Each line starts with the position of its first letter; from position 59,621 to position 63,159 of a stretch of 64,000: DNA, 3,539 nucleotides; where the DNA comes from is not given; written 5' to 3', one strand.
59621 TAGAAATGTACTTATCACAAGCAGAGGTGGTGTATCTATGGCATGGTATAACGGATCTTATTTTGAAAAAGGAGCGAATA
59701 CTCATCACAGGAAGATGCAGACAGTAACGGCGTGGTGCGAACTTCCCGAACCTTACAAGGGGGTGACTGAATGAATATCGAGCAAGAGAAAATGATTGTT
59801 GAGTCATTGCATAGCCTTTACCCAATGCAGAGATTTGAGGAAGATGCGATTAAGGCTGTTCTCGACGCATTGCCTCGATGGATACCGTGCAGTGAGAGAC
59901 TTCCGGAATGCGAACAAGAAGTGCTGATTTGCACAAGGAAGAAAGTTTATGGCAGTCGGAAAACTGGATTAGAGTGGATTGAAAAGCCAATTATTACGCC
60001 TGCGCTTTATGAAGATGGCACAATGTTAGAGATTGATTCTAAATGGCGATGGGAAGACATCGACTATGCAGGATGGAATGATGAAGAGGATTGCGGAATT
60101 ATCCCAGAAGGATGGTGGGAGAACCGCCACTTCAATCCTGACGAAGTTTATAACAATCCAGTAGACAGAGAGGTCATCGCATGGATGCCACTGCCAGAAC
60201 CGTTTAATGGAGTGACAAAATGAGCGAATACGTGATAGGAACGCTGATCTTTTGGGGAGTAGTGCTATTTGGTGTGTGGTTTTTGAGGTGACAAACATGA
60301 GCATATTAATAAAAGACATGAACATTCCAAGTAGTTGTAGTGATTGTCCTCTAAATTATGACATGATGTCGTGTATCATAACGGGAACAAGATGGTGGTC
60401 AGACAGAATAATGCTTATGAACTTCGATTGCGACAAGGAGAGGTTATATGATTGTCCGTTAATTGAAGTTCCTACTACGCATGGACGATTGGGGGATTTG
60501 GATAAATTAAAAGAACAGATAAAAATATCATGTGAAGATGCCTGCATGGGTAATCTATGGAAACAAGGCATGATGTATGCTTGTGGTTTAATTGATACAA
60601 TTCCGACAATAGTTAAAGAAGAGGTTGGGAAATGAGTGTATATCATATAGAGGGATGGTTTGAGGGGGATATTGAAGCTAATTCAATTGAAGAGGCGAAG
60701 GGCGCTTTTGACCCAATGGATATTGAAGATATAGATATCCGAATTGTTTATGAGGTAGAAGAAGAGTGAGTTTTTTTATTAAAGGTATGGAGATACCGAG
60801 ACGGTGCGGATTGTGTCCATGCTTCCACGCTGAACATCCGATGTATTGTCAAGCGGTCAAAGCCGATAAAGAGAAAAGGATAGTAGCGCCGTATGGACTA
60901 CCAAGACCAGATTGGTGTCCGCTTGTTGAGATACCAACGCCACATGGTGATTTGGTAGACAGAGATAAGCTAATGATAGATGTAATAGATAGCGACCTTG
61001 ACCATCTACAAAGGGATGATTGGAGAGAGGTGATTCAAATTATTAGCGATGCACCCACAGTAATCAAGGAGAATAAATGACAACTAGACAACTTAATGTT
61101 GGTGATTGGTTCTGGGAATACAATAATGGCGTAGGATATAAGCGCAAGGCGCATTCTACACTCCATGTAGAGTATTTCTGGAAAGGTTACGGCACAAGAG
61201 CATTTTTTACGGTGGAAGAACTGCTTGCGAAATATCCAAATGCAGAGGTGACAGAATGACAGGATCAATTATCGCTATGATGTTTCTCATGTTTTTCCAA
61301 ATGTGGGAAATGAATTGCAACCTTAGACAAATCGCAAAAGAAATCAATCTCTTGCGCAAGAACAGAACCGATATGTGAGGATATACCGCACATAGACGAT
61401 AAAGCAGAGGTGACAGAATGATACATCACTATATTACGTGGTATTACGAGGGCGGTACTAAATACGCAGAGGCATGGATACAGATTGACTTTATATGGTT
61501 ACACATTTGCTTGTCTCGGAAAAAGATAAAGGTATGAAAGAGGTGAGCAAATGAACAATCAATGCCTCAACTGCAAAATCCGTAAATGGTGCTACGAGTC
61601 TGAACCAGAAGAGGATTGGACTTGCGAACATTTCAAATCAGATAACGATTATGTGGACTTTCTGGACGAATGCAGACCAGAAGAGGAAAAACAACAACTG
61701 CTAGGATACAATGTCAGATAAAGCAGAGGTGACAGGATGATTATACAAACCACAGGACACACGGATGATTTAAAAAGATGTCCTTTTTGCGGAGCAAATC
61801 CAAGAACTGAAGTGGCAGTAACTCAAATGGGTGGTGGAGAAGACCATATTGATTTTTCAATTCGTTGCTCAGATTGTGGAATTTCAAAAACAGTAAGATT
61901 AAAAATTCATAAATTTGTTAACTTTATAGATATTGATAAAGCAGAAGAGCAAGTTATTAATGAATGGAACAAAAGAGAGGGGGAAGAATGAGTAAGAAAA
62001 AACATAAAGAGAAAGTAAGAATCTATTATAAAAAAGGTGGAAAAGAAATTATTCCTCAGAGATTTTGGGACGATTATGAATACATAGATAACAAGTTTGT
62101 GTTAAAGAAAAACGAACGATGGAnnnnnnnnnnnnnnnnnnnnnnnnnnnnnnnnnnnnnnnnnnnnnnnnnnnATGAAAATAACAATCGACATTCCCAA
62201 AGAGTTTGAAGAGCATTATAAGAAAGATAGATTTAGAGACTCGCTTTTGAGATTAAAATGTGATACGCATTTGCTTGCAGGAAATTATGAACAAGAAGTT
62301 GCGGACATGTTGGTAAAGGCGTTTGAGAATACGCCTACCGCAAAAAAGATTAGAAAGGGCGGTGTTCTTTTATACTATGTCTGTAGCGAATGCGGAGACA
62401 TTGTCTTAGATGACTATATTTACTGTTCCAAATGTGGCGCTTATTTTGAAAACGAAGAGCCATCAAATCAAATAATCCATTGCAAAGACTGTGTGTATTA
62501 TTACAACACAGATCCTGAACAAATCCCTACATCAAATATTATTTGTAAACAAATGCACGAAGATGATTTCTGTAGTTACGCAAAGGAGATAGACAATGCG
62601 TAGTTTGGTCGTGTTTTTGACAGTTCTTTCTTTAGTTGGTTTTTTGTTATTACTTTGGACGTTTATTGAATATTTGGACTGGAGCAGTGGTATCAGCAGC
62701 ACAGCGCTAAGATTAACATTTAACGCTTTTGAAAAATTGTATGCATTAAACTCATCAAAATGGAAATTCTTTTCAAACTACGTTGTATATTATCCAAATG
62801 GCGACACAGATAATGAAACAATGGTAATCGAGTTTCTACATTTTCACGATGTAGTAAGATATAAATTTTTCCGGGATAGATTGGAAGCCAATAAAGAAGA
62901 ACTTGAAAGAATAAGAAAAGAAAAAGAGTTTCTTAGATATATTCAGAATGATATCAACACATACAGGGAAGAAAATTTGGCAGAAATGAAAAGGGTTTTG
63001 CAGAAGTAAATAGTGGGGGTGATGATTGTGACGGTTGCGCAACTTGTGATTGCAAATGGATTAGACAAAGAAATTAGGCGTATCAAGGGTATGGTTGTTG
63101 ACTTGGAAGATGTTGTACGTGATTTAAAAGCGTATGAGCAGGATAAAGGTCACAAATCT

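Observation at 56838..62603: A 5.5 kb array of mosaic mini-genes built from three shuffled modules (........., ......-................, and DUF551 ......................)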

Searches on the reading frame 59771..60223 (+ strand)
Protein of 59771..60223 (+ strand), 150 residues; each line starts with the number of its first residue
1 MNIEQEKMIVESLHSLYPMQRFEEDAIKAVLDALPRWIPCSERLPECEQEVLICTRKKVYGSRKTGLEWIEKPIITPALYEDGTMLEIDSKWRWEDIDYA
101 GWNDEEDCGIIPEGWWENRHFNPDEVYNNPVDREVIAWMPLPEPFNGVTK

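Call 5: search_protein_families(library=pfam, max_evalue=1, proteins=[window:59771-60223:+])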
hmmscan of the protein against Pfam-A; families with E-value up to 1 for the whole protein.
window:59771-60223:+ (150 aa): 2 families
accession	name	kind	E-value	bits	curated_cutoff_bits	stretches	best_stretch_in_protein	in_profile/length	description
PF04448.17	DUF551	-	3.2e-08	34.7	22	1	37-144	2-66/68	Protein of unknown function (DUF551)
PF06743.20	FAST_1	-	0.23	11.8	27.4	1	6-32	38-64/72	FAST kinase-like protein, subdomain 1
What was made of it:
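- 59771..60223 (+): p10: short A-like remnant ending in DALP, then DUF551 with a large insertion. Pfam PF04448, E 3.2e-8 (call 5).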

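Call 6: search_protein_families(library=phrogs, max_evalue=0.01, proteins=[window:59771-60223:+])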
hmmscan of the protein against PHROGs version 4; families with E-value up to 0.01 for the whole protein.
window:59771-60223:+ (150 aa): 4 families
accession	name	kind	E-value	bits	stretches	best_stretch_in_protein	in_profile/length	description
phrog_60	-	unknown function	2.5e-08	35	1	37-144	223-278/461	-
phrog_924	-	unknown function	1.9e-07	32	1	36-144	91-149/267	-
phrog_15198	-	unknown function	5e-07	30.8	1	37-72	85-120/159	-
phrog_7704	-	unknown function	0.0024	18.8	0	36-144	108-168/173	-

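Call 20: find_encoding_contigs(protein=window:59771-60223:+, flank=10000, max_places=10)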
Protein window:59771-60223:+ (150 aa): 4 contigs read that carry it; 2 places shown.
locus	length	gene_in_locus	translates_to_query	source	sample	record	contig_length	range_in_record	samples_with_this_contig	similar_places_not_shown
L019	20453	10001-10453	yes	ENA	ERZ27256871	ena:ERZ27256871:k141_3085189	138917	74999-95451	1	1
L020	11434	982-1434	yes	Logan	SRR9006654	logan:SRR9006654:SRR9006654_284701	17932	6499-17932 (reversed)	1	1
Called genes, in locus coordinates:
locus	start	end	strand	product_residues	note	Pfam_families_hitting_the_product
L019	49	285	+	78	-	-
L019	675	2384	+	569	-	PF03235:GmrSD_N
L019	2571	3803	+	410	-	PF21189:PHA02142, PF09414:RNA_ligase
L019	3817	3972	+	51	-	-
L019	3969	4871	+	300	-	PF01145:Band_7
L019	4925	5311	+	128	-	-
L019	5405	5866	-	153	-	-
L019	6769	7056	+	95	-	-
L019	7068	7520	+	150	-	-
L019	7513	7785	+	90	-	-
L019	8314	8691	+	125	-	-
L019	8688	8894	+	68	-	-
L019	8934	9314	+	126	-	-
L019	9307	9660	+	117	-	PF04448:DUF551 (weak)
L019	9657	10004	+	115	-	PF04448:DUF551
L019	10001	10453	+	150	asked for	PF04448:DUF551 (weak)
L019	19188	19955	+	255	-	PF06378:SSAP_Sak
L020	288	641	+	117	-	PF04448:DUF551 (weak)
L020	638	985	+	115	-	PF04448:DUF551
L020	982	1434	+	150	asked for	PF04448:DUF551 (weak)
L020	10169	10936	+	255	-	PF06378:SSAP_Sak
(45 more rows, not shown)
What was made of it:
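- Recombinase: a Sak annealing protein is encoded about 13 kb downstream of the array's last gene (PF06378; call 20).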

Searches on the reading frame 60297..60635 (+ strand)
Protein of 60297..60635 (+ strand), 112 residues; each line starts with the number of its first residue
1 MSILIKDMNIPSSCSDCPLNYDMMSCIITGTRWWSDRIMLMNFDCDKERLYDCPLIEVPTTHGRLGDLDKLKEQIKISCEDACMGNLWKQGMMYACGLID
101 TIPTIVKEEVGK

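Call 41: search_protein_families(library=pfam, max_evalue=0.1, proteins=[window:60297-60635:+])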
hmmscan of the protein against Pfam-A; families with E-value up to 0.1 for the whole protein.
window:60297-60635:+ (112 aa): 0 families

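Call 71: search_protein_families(library=ncbifam, max_evalue=0.01, proteins=[window:60297-60635:+])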
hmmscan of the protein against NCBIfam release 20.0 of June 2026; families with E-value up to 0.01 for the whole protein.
window:60297-60635:+ (112 aa): 0 families

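Call 72: search_protein_families(library=phrogs, max_evalue=0.01, proteins=[window:60297-60635:+])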
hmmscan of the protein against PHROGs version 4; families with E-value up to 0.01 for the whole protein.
window:60297-60635:+ (112 aa): 0 families

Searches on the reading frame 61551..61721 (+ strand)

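Call 41: search_protein_families(library=pfam, max_evalue=0.1, proteins=[window:61551-61721:+])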
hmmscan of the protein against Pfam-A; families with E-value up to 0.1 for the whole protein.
window:61551-61721:+ (56 aa): 1 family
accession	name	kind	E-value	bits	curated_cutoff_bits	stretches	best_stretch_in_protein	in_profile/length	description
PF22440.1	SirC_C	-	0.014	15.8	27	0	33-42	3-12/47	SirC C-terminal domain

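Call 72: search_protein_families(library=phrogs, max_evalue=0.01, proteins=[window:61551-61721:+])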
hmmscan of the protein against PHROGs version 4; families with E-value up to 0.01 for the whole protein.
window:61551-61721:+ (56 aa): 0 families

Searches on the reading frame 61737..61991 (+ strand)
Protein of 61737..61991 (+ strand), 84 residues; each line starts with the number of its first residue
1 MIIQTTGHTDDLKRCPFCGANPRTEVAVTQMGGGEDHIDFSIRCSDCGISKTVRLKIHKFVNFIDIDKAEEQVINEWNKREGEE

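Call 41: search_protein_families(library=pfam, max_evalue=0.1, proteins=[window:61737-61991:+])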
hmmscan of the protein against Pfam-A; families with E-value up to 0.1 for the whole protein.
window:61737-61991:+ (84 aa): 13 families
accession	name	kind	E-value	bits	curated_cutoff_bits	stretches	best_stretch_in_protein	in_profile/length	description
PF14354.12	Lar_restr_allev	-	6.6e-10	39.5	28.6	1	11-80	2-57/58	Restriction alleviation protein Lar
PF24439.1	DUF7558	-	0.0024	18.7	27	1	12-52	4-43/107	Family of unknown function (DUF7558)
PF13248.11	Zn_ribbon_3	-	0.0044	16.9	27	0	13-25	3-15/26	zinc-ribbon domain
PF09723.15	Zn_ribbon_8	-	0.012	16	34.4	0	4-21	19-35/41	Zinc ribbon domain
PF05129.18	Zn_ribbon_Elf1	-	0.024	15.1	29.8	1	14-66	24-69/79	Transcription elongation factor Elf1 like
PF03367.19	Zn_ribbon_ZPR1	-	0.024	14.5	23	0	13-51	7-45/56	ZPR1 zinc-finger domain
PF12760.12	Zn_ribbon_IS1595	-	0.027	14.9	25.4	0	42-57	19-34/46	Transposase zinc-ribbon domain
PF24333.1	DUF7501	-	0.055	14.1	27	0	5-44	3-37/58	Family of unknown function (DUF7501)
PF24042.1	DUF7351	-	0.056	13.6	31.2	1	15-56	69-109/177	Domain of unknown function (DUF7351)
PF14952.11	zf-tcix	-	0.061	13.3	31.2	0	12-21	10-19/42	Putative treble-clef, zinc-finger, Zn-binding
PF08792.16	A2L_zn_ribbon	-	0.07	13.3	22.9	0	8-20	17-29/33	A2L zinc ribbon domain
PF19134.6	DUF5817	-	0.075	13.5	31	0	41-71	21-50/57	Domain of unknown function (DUF5817)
PF02591.20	Zn_ribbon_9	-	0.086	13.4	29.1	0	9-20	20-31/33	C4-type zinc ribbon domain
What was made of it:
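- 61737..61991 (+): Lar-like restriction-alleviation gene inside the same operon. A neighbour, not a family member. Pfam PF14354, E 6.6e-10 (call 41).
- Checked: These include a Lar-like gene at 61737-61991 (call 41).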

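Call 72: search_protein_families(library=phrogs, max_evalue=0.01, proteins=[window:61737-61991:+])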
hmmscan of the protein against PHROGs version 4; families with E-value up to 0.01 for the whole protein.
window:61737-61991:+ (84 aa): 2 families
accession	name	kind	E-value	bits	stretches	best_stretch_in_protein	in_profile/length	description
phrog_599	-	moron, auxiliary metabolic gene and host takeover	1.7e-09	39.2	1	9-84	71-130/262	Lar-like restriction alleviation protein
phrog_4446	-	unknown function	0.0069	17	1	9-69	141-199/204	-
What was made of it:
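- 61737..61991 (+): PHROG 599 (call 72).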

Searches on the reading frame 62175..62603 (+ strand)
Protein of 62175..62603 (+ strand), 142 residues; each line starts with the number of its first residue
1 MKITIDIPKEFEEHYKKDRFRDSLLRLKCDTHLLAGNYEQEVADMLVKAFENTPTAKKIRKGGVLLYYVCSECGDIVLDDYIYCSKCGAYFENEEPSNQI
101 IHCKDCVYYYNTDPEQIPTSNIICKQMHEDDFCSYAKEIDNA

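Call 5: search_protein_families(library=pfam, max_evalue=1, proteins=[window:62175-62603:+])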
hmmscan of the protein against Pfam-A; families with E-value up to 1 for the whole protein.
window:62175-62603:+ (142 aa): 15 families
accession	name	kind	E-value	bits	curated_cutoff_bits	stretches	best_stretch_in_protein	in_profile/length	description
PF13240.11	Zn_Ribbon_1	-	2.8e-05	24.2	25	1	70-89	2-21/23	zinc-ribbon domain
PF17032.10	Zn_ribbon_15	-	0.00059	21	28.9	1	57-88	51-73/73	zinc-ribbon family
PF06677.18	Auto_anti-p27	-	0.00092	19.7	24.1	1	56-88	4-40/40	Sjogren's syndrome/scleroderma autoantigen 1 (Autoantigen p27)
PF12773.13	DZR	-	0.0019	18.8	27.3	1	70-108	1-32/45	Double zinc ribbon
PF13248.11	Zn_ribbon_3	-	0.008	16.1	27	1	68-89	3-24/26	zinc-ribbon domain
PF05789.16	Baculo_VP1054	-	0.015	14.8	27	1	69-125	167-223/379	Baculovirus VP1054 protein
PF17026.10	zf-RRPl_C4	-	0.061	13.9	28.9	1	70-95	7-32/108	Putative ribonucleoprotein zinc-finger pf C4 type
PF22289.1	DmmA-like_C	-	0.088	13.2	27.4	1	82-106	2-24/44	Dimethylamine monooxygenase subunit DmmA-like, C-terminal domain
PF25017.1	zf-C2HC_3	-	0.15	12.5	24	0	68-78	24-34/47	C2HC zinc finger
PF18912.6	DZR_2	-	0.18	12.1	27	1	69-106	23-55/56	Double zinc ribbon domain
PF07282.18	Cas12f1-like_TNB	-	0.19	12.4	26.3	0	84-113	31-53/60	Cas12f1-like, TNB domain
PF09723.15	Zn_ribbon_8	-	0.23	11.9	34.4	0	84-106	8-32/41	Zinc ribbon domain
PF13717.11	Zn_ribbon_4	-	0.31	11.5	30.3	0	100-120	2-22/36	zinc-ribbon domain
PF01096.23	Zn_ribbon_TFIIS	-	0.4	11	21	0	65-74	26-35/39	Transcription factor S-II (TFIIS)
PF14803.11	Zn_ribbon_Nudix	-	0.43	11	25.6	0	54-76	9-31/34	Nudix N-terminal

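Call 6: search_protein_families(library=phrogs, max_evalue=0.01, proteins=[window:62175-62603:+])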
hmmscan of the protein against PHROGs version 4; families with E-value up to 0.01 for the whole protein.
window:62175-62603:+ (142 aa): 2 families
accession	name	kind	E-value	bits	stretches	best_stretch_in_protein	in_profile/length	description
phrog_2546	-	unknown function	0.00094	20.5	1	69-124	2-55/180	-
phrog_10714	-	unknown function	0.0068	17.6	1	46-95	51-103/109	-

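Call 71: search_protein_families(library=ncbifam, max_evalue=0.01, proteins=[window:62175-62603:+])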
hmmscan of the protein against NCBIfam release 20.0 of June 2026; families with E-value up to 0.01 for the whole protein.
window:62175-62603:+ (142 aa): 0 families

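Call 96: search_protein_families(library=padloc, max_evalue=0.01, proteins=[window:62175-62603:+])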
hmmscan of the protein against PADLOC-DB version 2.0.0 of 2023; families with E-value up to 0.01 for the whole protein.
window:62175-62603:+ (142 aa): 0 families

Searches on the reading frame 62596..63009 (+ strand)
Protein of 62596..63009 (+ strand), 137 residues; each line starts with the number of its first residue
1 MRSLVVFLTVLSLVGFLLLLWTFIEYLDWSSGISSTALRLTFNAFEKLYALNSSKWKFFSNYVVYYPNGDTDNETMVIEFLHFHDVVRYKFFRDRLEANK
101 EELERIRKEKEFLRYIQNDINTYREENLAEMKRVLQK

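Call 41: search_protein_families(library=pfam, max_evalue=0.1, proteins=[window:62596-63009:+])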
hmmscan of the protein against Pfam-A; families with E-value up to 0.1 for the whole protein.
window:62596-63009:+ (137 aa): 0 families

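Call 72: search_protein_families(library=phrogs, max_evalue=0.01, proteins=[window:62596-63009:+])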
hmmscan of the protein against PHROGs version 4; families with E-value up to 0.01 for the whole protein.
window:62596-63009:+ (137 aa): 1 family
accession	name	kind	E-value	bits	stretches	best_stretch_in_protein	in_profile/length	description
phrog_31512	-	unknown function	5.8e-05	23.9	1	21-86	79-146/247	-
